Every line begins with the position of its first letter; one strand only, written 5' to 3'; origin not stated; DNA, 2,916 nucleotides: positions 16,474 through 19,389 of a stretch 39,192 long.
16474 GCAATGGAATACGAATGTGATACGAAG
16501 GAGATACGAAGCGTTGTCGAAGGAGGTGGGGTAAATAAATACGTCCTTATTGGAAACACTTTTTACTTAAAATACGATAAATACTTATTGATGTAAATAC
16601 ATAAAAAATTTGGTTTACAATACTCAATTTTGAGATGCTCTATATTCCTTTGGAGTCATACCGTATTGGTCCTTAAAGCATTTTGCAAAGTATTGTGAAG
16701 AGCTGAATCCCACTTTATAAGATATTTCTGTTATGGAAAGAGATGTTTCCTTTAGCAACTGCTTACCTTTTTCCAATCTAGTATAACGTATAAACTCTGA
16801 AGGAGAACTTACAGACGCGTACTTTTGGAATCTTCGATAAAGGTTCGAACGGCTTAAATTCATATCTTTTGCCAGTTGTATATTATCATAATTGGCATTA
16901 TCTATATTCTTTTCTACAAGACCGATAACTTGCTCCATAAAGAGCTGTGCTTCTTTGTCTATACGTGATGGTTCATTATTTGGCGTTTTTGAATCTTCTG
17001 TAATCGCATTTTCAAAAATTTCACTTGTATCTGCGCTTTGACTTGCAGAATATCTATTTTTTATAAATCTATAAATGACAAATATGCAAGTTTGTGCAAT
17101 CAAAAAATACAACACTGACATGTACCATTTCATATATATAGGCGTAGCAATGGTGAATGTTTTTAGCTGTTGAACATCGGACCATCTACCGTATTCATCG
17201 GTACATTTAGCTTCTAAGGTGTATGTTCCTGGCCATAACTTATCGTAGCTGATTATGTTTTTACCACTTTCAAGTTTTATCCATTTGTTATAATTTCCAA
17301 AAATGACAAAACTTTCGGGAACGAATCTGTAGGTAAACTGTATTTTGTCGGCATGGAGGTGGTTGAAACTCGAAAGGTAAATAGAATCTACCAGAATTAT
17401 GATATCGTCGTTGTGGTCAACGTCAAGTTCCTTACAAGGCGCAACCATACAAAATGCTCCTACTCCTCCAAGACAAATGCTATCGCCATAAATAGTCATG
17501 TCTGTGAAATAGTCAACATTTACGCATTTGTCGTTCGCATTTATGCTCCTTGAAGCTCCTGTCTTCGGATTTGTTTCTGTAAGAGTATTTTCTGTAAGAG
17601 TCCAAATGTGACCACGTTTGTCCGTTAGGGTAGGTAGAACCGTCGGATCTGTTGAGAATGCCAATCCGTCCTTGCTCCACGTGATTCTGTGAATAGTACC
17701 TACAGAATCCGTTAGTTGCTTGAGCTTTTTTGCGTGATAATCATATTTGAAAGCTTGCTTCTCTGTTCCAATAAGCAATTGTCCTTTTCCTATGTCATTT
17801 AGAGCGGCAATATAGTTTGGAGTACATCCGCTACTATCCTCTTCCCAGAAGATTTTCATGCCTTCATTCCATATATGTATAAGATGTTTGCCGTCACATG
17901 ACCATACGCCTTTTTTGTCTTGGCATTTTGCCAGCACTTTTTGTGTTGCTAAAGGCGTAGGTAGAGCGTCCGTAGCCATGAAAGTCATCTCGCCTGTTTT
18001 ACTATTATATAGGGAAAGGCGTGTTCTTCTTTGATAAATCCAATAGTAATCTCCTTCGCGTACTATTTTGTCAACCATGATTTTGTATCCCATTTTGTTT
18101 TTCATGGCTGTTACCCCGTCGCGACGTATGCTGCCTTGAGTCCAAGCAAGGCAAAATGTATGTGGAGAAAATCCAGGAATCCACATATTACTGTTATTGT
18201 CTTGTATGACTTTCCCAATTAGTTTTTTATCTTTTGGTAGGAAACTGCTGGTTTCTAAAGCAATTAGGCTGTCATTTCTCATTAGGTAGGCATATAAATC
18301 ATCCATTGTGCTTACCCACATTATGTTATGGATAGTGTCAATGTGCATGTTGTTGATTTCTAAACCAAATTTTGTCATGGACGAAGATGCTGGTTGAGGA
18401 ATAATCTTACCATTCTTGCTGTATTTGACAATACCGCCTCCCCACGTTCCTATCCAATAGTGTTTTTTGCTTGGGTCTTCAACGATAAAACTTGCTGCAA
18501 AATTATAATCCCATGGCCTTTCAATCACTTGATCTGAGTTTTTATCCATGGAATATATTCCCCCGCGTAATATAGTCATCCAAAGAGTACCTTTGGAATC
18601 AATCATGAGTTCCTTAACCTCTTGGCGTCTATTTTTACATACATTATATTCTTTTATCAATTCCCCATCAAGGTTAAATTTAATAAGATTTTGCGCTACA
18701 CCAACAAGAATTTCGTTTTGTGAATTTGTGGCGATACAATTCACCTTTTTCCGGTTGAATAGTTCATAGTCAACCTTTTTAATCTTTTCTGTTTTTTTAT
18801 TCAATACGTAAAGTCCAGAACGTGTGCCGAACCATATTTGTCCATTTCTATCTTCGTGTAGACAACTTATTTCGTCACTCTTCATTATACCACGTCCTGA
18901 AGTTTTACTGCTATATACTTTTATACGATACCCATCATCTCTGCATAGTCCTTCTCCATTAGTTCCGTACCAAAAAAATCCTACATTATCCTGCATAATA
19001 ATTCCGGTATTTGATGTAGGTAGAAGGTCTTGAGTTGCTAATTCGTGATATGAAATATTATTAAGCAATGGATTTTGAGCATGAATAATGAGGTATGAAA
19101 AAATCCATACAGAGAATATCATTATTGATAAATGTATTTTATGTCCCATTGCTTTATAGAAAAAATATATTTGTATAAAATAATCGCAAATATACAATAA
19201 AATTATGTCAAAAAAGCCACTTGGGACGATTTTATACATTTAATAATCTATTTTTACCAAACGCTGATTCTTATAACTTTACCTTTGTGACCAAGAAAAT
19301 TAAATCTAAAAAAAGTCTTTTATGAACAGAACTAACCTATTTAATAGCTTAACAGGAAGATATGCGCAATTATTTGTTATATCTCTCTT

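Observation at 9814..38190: At least nine intergenic arrays of locus-specific short words phased at ~11 bp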

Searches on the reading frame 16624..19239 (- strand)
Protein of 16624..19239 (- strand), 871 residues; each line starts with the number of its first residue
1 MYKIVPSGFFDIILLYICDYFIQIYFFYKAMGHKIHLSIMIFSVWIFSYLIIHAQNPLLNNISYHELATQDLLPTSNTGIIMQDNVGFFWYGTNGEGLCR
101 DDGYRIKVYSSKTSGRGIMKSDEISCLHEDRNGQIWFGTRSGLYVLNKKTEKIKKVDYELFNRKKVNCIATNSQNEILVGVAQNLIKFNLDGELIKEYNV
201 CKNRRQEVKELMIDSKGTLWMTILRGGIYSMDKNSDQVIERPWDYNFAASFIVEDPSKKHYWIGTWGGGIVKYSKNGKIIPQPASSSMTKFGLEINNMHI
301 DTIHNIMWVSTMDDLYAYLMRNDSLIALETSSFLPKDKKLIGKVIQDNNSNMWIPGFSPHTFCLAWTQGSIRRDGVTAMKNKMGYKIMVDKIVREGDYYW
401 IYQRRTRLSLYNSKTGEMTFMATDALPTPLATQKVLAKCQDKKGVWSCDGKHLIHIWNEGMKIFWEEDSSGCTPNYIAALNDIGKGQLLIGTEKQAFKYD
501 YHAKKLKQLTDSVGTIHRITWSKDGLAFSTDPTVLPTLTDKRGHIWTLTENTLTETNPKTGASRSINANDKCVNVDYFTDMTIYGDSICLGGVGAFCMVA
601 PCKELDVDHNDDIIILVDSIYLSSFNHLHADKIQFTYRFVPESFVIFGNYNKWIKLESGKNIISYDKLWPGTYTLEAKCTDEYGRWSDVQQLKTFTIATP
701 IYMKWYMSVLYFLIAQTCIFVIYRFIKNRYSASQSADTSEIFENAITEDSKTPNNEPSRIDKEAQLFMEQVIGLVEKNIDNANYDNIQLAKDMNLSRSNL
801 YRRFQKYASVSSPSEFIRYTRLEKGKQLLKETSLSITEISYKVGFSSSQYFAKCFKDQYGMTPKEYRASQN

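Call 13: search_protein_families(library=pfam, proteins=[window:16624-19239:-])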
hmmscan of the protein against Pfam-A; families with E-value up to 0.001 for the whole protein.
window:16624-19239:- (871 aa): 4 families
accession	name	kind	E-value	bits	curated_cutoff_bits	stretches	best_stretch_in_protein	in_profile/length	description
PF12833.13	HTH_18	-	6.7e-21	74.8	33.6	1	789-868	1-79/80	Helix-turn-helix domain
PF00165.29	HTH_AraC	-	1.9e-14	53.8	26.6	1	832-867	7-41/42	Bacterial regulatory helix-turn-helix proteins, AraC family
PF07494.17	Reg_prop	-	6.8e-10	38.4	20.4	1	120-140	3-23/24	Two component regulator propeller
PF07495.19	Y_Y_Y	-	2.9e-07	30.7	26.6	1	646-697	14-64/65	Y_Y_Y domain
